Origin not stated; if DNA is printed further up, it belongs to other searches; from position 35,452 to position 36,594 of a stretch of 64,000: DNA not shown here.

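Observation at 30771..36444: Seven-GAF/PAS cytoplasmic histidine kinase coupled to a receiver-TIR-like response regulator: candidate phosphorelay-gated NADase-type effector system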

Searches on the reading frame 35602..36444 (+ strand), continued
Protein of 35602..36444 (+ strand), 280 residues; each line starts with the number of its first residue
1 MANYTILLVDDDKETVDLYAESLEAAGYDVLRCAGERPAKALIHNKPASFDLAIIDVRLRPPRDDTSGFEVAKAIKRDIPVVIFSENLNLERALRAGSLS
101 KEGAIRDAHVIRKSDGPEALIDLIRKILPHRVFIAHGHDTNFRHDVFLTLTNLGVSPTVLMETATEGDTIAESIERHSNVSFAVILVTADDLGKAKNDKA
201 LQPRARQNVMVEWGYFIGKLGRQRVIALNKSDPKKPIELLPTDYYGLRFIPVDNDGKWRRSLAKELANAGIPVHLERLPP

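Call 69: search_protein_representatives(alignment_id=A3)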
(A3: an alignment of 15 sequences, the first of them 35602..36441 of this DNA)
Query: 15 sequences, 277 profile positions. Proteins with E-value up to 0.001 (for the whole library): 120218; up to 1e-10: 13575; up to 1e-30: 5721. The best 150 are listed.
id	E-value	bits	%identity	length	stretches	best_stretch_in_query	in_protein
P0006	1.0e-119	415.4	-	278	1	1-277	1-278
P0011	1.0e-108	379.4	-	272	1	1-273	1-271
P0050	1.3e-103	362.6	-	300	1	1-277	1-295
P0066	2.8e-99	348.4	-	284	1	1-276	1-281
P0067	1.7e-94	332.7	-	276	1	1-274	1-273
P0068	1.4e-92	326.4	-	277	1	1-276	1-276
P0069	3.9e-92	325.0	-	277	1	1-272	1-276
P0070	5.8e-91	321.1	-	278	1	1-276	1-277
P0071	1.7e-90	319.6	-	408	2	1-275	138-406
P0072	2.4e-90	319.1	-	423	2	3-275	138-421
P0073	6.5e-90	317.7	-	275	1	1-276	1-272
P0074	1.2e-89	316.8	-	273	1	4-272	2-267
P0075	1.9e-89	316.1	-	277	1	4-276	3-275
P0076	6.3e-89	314.5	-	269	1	5-272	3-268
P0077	1.8e-88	313.0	-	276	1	1-276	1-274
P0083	7.2e-85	301.1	-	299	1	1-276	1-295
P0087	5.0e-83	295.1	-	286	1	1-276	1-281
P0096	3.9e-79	282.4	-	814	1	3-272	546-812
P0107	5.6e-75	268.7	-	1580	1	3-272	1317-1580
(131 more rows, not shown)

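Call 70: search_protein_families(library=padloc, proteins=[L003:8842-10791:+, L006:8901-10859:+, L011:8487-11309:+, L011:11313-14513:-, L012:8029-11121:-, L012:11193-14009:-, L013:662-4300:-, L013:9260-10891:+, L006:12583-14253:+, L006:446-2734:+], max_evalue=0.00001)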
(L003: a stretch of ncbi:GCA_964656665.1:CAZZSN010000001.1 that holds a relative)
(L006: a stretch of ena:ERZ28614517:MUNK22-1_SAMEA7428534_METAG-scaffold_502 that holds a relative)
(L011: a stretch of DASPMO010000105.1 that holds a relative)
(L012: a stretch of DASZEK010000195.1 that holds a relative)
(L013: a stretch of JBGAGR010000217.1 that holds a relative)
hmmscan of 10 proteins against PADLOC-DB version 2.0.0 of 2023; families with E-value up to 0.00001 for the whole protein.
L003:8842-10791:+ (649 aa): 0 families

L006:8901-10859:+ (652 aa): 0 families

L011:8487-11309:+ (940 aa): 5 families
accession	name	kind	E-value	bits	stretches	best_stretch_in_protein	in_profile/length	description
PDLC03010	nacht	-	1.5e-17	61.9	1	69-323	94-366/378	-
PDLC02614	DrmC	-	1.4e-14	52.2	1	766-895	23-146/153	DrmC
PDLC02616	DrmC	-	7.7e-07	26.9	1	769-897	86-213/224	DrmC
PDLC02611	DrmC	-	4e-06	25.1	1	791-897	17-127/138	DrmC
PDLC02960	RT-Protease_XI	-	4.6e-06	23.9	1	126-329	348-505/506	single gene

L011:11313-14513:- (1066 aa): 3 families
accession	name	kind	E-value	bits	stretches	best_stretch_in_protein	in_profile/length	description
PDLC02012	SAVED5--SAVED_TIR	-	2.3e-08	31.5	1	882-980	12-108/404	-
PDLC03957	bSEFIR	-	4.7e-07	28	1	883-948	38-105/412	-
PDLC05062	PDC-S66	-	2.1e-06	25.4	1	881-964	146-229/282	-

L012:8029-11121:- (1030 aa): 3 families
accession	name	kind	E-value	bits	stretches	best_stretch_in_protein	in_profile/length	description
PDLC05062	PDC-S66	-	1.3e-11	42.5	1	6-82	146-222/282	-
PDLC03957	bSEFIR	-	1.7e-11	42.6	1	10-153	40-198/412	-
PDLC01169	TPR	-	1.8e-08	32.1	0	320-417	106-203/252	TPR repeats containing protein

L012:11193-14009:- (938 aa): 2 families
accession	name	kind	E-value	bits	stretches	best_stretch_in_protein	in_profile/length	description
PDLC02034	Cas4d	-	8.7e-07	26.8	1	127-227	81-182/192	-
PDLC01250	Cas4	-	9.9e-06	23.9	0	141-225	84-167/168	"CAS-I,CAS-II,CAS-III,CAS-IV,CAS-V,CAS-VI; acquisition_associated"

L013:662-4300:- (1212 aa): 9 families
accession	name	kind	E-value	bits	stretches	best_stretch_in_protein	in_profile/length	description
PDLC01169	TPR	-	1.3e-30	104.6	3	888-1002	111-224/252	TPR repeats containing protein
PDLC00734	PycC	-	4.1e-19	66.9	1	3-219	145-360/374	Pycsar cyclase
PDLC02370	PycC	-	5.1e-19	66.8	1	46-195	76-229/340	-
PDLC00764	PycC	-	4.5e-15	53.5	1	48-190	91-239/449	Pycsar cyclase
PDLC02367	PycC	-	8.5e-14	49.5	1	52-203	44-191/226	-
PDLC00767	PycC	-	1.8e-09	35.4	1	54-196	95-241/337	Pycsar cyclase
PDLC00766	PycC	-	1.7e-08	32.2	1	52-203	44-194/232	Pycsar cyclase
PDLC02369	PycC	-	6.6e-08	30.4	1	52-204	47-191/248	-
PDLC01092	C3a198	-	6e-07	26.8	0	887-1029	159-295/523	TPR protein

L013:9260-10891:+ (543 aa): 0 families

L006:12583-14253:+ (556 aa): 0 families

L006:446-2734:+ (762 aa): 0 families

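Call 72: search_protein_families(library=pfam, proteins=[P0107, P0096, P0071, L011:8487-11309:+, L011:11313-14513:-, L012:8029-11121:-, L012:11193-14009:-], max_evalue=0.001)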
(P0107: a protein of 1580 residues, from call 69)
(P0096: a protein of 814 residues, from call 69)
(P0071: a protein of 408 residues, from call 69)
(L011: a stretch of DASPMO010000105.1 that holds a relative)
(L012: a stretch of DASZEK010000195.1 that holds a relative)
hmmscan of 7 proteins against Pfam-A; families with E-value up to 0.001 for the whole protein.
P0107 (1580 aa): 9 families
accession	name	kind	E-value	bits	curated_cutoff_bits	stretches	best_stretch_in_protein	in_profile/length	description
PF01590.32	GAF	-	1.9e-63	213.4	22.4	6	815-948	1-132/133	GAF domain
PF13185.12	GAF_2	-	3.2e-54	183.3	28.6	6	815-948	3-134/136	GAF domain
PF13492.12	GAF_3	-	6.5e-35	120.8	27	2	1234-1282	81-129/129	GAF domain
PF10137.14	CAP12-PCTIR_TIR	-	1.7e-32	112.3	24.7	1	1440-1559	1-117/119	CAP12/Pycsar effector protein, TIR domain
PF00989.32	PAS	-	6.9e-13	49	22.6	1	504-609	6-112/113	PAS fold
PF13426.13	PAS_9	-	4.6e-12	46.6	27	1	512-612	4-103/103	PAS domain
PF08448.16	PAS_4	-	1.2e-06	29.2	23.1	1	507-614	3-109/110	PAS fold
PF11849.14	DUF3369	-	0.00011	23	27.2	0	267-305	130-166/168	Domain of unknown function (DUF3369)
PF13188.13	PAS_8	-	0.00024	21.3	21.8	0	504-552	6-55/65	PAS domain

P0096 (814 aa): 2 families
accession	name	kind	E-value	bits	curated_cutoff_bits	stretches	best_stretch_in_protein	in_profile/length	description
PF10137.14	CAP12-PCTIR_TIR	-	1.1e-23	84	24.7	1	673-774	1-103/119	CAP12/Pycsar effector protein, TIR domain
PF00072.30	Response_reg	-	3e-08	34.2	30.2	1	549-641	1-90/111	Response regulator receiver domain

P0071 (408 aa): 4 families
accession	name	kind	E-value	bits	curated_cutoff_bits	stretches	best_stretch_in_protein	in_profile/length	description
PF10137.14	CAP12-PCTIR_TIR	-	1.5e-36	125.4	24.7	1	264-377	1-113/119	CAP12/Pycsar effector protein, TIR domain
PF00072.30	Response_reg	-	6.1e-16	59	30.2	2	143-252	1-105/111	Response regulator receiver domain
PF23198.2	PDE8A_N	-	2.4e-05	24.7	29.6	0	136-207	7-77/147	PDE8A-like, N-terminal domain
PF20161.5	VpsR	-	0.00042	20.5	23.7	0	138-194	9-61/121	VpsR domain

L011:8487-11309:+ (940 aa): 2 families
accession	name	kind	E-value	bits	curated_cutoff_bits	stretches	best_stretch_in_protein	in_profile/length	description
PF13091.12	PLDc_2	-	8.7e-27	94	27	2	770-900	2-132/132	PLD-like domain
PF13365.12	Trypsin_2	-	1.1e-12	49.4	27.6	1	130-306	1-144/144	Trypsin-like peptidase domain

L011:11313-14513:- (1066 aa): 14 families
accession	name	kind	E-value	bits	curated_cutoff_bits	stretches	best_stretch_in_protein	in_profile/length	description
PF16095.11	COR-A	-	6e-46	156.4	35.3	1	563-699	1-143/143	C-terminal of Roc, COR-A domain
PF25497.1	COR-B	-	5.8e-36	123.9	27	1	713-852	3-143/145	C-terminal of Roc, COR-B domain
PF23598.1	LRR_14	-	1.5e-24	86.9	40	2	128-229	43-146/353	Leucine-rich repeat region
PF08477.19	Roc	-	4.2e-22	79.1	27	1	386-507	1-117/119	Ras of Complex, Roc, domain of DAPkinase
PF12799.13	LRR_4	-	1.4e-18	66.9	27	1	49-86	1-38/44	Leucine Rich repeats (2 copies)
PF13855.12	LRR_8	-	2.7e-17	62.7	27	2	200-255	2-59/61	Leucine rich repeat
PF13676.11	TIR_2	-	7.2e-16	59.2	28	1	886-996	1-111/122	TIR domain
PF00560.39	LRR_1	-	4.3e-12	44.1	20.6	0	224-243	2-22/23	Leucine Rich Repeat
PF00071.28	Ras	-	2.3e-05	24.5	21.6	1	386-494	1-99/162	Ras family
PF23211.1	LRR_LRWD1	-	2.8e-05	24.3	28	0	214-258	34-77/190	Leucine-rich repeat and WD repeat-containing protein 1, LRR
PF00025.27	Arf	-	3.7e-05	23.7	22.3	0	384-523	14-139/174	ADP-ribosylation factor family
PF01582.25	TIR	-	4.9e-05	23.6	21.3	1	886-975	4-95/179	TIR domain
PF25019.1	LRR_R13L1-DRL21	-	0.0001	22.6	27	0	192-250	62-122/127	R13L1/DRL21 LRRs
PF24048.1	LRR_NXF1-5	-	0.00054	20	30.5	0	185-248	43-105/142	NXF1/2/3/5 leucine-rich repeat domain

L012:8029-11121:- (1030 aa): 15 families
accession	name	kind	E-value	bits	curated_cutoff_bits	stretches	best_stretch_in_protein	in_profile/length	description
PF13424.12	TPR_12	-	7.3e-28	97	30.1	3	362-426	2-68/77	Tetratricopeptide repeat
PF13676.11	TIR_2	-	4.5e-23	82.5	28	1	11-132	1-120/122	TIR domain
PF13374.12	TPR_10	-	1.4e-11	44.5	27.5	0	323-349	2-28/42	Tetratricopeptide repeat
PF01582.25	TIR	-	1.6e-11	44.7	21.3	1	9-83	2-77/179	TIR domain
PF17874.7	TPR_MalT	-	1.2e-09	38.4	45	1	203-380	10-178/336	MalT-like TPR region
PF00515.34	TPR_1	-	3.9e-07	30.1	27.8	0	323-349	1-27/34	Tetratricopeptide repeat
PF07719.23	TPR_2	-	4.1e-07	30.1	27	0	325-351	3-29/34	Tetratricopeptide repeat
PF07721.20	TPR_4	-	2.9e-06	27.8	27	0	323-346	1-24/26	Tetratricopeptide repeat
PF13428.12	TPR_14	-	7.8e-06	26.5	23.5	0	326-356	4-34/44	Tetratricopeptide repeat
PF13432.12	TPR_16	-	4.6e-05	24.2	32.7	0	327-380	1-48/65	Tetratricopeptide repeat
PF14938.12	SNAP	-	7.7e-05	22.7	25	0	323-430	75-182/282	Soluble NSF attachment protein, SNAP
PF13176.12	TPR_7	-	0.00017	21.8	27.9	0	327-348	3-24/36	Tetratricopeptide repeat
PF13181.12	TPR_8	-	0.00036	20.9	25.7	0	325-351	3-29/34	Tetratricopeptide repeat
PF24885.1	TPR_NPHP3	-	0.0005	20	100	0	596-696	81-183/239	Nephrocystin-3 TPR domain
PF10602.15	RPN7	-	0.0007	19.8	29.6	0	310-365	23-78/174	26S proteasome subunit RPN7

L012:11193-14009:- (938 aa): 2 families
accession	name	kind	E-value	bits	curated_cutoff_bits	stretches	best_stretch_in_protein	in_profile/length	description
PF03050.20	DDE_Tnp_IS66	-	1.4e-29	103.8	23.1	1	639-895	7-281/284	Transposase IS66 family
PF13482.12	RNase_H_2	-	6.3e-18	65.7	22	1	309-477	1-161/165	RNase_H superfamily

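Call 74: find_encoding_contigs(protein=P0107, flank=6000, max_places=3)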
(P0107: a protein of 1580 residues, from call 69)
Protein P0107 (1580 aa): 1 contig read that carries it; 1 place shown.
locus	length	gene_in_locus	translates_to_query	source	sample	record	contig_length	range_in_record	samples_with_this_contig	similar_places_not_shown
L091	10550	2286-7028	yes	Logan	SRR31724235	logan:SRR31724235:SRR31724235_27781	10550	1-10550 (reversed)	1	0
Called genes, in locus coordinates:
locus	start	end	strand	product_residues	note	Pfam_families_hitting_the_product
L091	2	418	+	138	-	?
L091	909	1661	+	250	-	PF06629:MipA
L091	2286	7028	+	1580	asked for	PF01590:GAF (weak), PF01590:GAF, PF00989:PAS, PF13426:PAS_9, PF01590:GAF, PF01590:GAF, PF13185:GAF_2, PF10137:CAP12-PCTIR_TIR, +6 more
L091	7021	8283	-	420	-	PF22053:DUF6938 (weak)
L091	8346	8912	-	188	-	PF14378:PAP2_3, PF01569:PAP2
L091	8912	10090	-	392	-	PF13506:Glyco_transf_21, PF13641:Glyco_tranf_2_3, PF13632:Glyco_trans_2_3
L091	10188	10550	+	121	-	?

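Call 78: list_cluster_members(proteins=[P0066, P0067, P0068, P0070, P0073, P0077, P0083, P0087, P0071, P0096])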
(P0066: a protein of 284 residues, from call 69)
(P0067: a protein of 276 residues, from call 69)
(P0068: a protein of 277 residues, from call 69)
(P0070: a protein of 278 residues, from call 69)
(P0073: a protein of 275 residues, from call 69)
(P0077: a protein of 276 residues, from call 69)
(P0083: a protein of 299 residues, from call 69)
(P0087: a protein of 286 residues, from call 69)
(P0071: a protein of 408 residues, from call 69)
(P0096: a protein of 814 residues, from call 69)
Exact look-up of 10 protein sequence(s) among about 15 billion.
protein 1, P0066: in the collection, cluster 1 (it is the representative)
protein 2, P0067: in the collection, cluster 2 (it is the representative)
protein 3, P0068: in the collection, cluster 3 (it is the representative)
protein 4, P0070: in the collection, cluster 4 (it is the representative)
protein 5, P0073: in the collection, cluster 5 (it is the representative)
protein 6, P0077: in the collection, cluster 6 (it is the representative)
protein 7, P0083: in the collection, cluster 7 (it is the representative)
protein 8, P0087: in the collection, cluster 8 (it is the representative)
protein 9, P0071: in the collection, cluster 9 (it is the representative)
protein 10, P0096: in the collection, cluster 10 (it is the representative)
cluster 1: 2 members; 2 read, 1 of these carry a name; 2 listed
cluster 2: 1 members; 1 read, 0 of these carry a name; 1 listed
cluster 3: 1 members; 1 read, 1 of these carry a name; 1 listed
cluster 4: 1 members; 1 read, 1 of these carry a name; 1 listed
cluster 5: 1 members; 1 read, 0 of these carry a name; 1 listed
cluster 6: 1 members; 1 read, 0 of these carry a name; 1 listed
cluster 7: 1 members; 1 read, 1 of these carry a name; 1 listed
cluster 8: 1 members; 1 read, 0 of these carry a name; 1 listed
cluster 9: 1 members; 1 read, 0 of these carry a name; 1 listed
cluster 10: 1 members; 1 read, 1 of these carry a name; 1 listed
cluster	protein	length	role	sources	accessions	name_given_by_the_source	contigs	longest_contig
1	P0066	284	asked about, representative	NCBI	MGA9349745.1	MAG: TIR domain-containing protein [Anaerolineae bacterium]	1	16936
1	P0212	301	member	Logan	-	-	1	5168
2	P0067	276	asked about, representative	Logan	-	-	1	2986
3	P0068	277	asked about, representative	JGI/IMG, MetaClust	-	\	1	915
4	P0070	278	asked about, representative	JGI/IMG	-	ActR/RegA family two-component response regulator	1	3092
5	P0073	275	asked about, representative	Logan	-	-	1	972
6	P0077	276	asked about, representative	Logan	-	-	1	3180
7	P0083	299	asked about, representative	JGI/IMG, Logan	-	predicted nucleotide-binding protein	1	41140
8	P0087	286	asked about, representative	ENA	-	-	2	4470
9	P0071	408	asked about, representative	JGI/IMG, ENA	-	-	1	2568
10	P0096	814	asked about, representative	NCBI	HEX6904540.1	MAG TPA: SAV_2336 N-terminal domain-related protein [Thermoanaerobaculia bacterium]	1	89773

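Call 79: search_protein_families(library=ncbifam, proteins=[P0096, L003:8842-10791:+], max_evalue=0.01)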
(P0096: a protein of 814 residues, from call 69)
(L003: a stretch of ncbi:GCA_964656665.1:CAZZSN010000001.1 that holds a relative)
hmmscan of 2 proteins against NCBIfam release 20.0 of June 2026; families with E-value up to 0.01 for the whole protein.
P0096 (814 aa): 25 families
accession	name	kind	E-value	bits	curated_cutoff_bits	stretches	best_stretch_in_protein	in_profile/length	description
NF041121.1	SAV_2336_NTERM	domain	5.7e-90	302.5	200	1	47-463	34-468/475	SAV_2336 N-terminal domain-related protein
NF011695.0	PRK15115.1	equivalog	6.9e-08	31.7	763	1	544-642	4-99/445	two-component system response regulator GlrR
NF051870.1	NAssimRespRegNtrX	equivalog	1.1e-07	31.1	600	1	547-642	2-96/452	nitrogen assimilation response regulator NtrX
NF007689.0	PRK10365.1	equivalog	1.4e-07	30.6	760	1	547-641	6-97/441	sigma-54-dependent response regulator transcription factor ZraR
NF045717.1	DVU0259_DivK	exception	3.4e-06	27.2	160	1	547-670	3-116/117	DVU0259 family response regulator domain-containing protein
TIGR02956.1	TMAO_torS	equivalog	5.3e-06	24.8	676.5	1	542-605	697-759/967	TMAO reductase system sensor histidine kinase/response regulator TorS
NF047793.1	ResRegPgtA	equivalog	6.1e-06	25.3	650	1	545-671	4-122/414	two-component system response regulator PgtA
NF041832.1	near_NosP_CTERM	subfamily_domain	1.1e-05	24.7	400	1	534-632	239-338/370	NahK/ErcS family hybrid sensor histidine kinase/response regulator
NF050171.1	CDNTAsCap12CFB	equivalog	2.2e-05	23.8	450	1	726-773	61-107/305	CBASS system CD-NTase-associated NAD(+) hydrolase Cap12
NF008469.0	PRK11361.1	equivalog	3.4e-05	22.7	714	1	545-642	3-97/461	acetoacetate metabolism transcriptional regulator AtoC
NF011874.0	PRK15347.1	equivalog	4.4e-05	21.7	852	1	547-600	691-744/921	two component system sensor kinase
NF007005.1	PRK09468.1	equivalog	6e-05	22.6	331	1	546-629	3-83/237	osmolarity response regulator transcription factor OmpR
NF050172.1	CDNTAsCap12CFB2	equivalog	0.00012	21.4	450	1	718-772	51-104/312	CBASS system CD-NTase-associated NAD(+) hydrolase Cap12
NF006900.1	PRK09390.1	equivalog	0.00033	20.3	255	1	551-672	9-122/203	response regulator FixJ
NF012023.0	PRK15479.1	equivalog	0.00066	19.3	337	1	548-640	2-91/224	transcriptional regulator TctD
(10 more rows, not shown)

L003:8842-10791:+ (649 aa): 35 families (the best 25 are shown)
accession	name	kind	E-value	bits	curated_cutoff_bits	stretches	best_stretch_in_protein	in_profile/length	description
NF045944.1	ResRegRpaBCyano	equivalog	8.7e-16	58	330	1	548-644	132-226/229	response regulator transcription factor RpaB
NF040534.1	resp_reg_YycF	equivalog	1.1e-12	47.8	340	1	546-645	132-227/231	response regulator YycF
NF053854.1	RespRegPhoBBctds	equivalog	1.1e-12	47.8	270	1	533-643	119-222/225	two-component system response regulator PhoB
NF007005.1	PRK09468.1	equivalog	4.8e-12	45.8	331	2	557-643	147-229/237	osmolarity response regulator transcription factor OmpR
NF033120.0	vanR_FM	exception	5e-12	46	460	2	528-644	116-228/231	vancomycin resistance response regulator transcription factor, VanR-F/VanR-M family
NF033117.2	vanR_ACDEGLN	exception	3.4e-11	43.2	350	1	542-645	126-225/226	VanR-ABDEGLN family response regulator transcription factor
NF040689.1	MtrAB_MtrA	equivalog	8.7e-11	41.6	300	1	550-645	127-218/219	MtrAB system response regulator MtrA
TIGR02154.1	PhoB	equivalog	1.8e-10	40.5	296.2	2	545-645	130-225/226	phosphate regulon transcriptional regulator PhoB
NF007977.0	PRK10701.1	equivalog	5e-10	39.2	330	1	551-638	143-226/241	two-component system response regulator RstA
NF007820.0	PRK10529.1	equivalog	7.2e-08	32.1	325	1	552-645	134-223/225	two-component system response regulator KdpE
NF008378.0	PRK11173.1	equivalog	2.4e-07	30.4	334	1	6-88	6-85/238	two-component system response regulator ArcA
NF008034.0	PRK10766.1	equivalog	5.9e-07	29.2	275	0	24-85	25-81/231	two-component system response regulator TorR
TIGR01387.1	cztR_silR_copR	subfamily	6.5e-06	26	279.2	1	547-644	125-217/218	heavy metal response regulator transcription factor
NF033791.1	ActR_PrrA_rreg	equivalog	1.9e-05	24.7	250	1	6-124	4-114/173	ActR/PrrA/RegA family redox response regulator transcription factor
NF008567.0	PRK11517.1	equivalog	3.3e-05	23.4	353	1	536-646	114-219/223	response regulator transcription factor HprR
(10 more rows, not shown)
